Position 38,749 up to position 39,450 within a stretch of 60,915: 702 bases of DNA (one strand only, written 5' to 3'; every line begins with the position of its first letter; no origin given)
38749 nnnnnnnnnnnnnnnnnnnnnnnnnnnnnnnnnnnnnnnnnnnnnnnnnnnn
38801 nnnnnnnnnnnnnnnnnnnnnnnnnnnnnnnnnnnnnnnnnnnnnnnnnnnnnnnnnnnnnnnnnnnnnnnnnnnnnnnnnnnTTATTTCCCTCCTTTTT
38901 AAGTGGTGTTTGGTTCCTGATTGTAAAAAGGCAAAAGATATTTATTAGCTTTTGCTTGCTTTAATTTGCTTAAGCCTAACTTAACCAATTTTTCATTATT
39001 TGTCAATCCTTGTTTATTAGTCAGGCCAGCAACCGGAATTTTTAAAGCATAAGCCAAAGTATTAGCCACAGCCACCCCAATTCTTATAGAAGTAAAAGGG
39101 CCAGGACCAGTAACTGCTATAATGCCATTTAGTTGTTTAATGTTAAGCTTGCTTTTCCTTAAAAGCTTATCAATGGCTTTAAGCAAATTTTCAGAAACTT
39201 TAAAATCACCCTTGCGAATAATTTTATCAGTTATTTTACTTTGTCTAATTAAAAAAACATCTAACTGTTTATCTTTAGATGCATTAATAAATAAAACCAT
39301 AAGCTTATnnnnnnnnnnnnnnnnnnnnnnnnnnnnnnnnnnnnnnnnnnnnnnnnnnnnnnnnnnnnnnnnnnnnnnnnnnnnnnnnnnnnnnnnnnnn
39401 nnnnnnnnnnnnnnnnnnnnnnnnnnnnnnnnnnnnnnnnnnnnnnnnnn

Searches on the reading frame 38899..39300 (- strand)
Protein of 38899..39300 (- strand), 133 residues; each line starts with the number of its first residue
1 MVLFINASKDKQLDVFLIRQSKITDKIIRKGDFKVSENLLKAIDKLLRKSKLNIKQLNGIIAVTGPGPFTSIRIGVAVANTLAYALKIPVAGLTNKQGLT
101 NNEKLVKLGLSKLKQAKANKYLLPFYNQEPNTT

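Call 90: search_protein_families(library=pfam, proteins=[window:38899-39300:-], max_evalue=0.001)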
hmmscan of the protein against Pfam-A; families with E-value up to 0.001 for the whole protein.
window:38899-39300:- (133 aa): 1 family
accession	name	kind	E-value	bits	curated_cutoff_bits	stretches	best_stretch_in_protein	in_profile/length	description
PF00814.31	TsaD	-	1.1e-16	61.8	24.8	1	36-105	30-99/264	tRNA N6-adenosine threonylcarbamoyltransferase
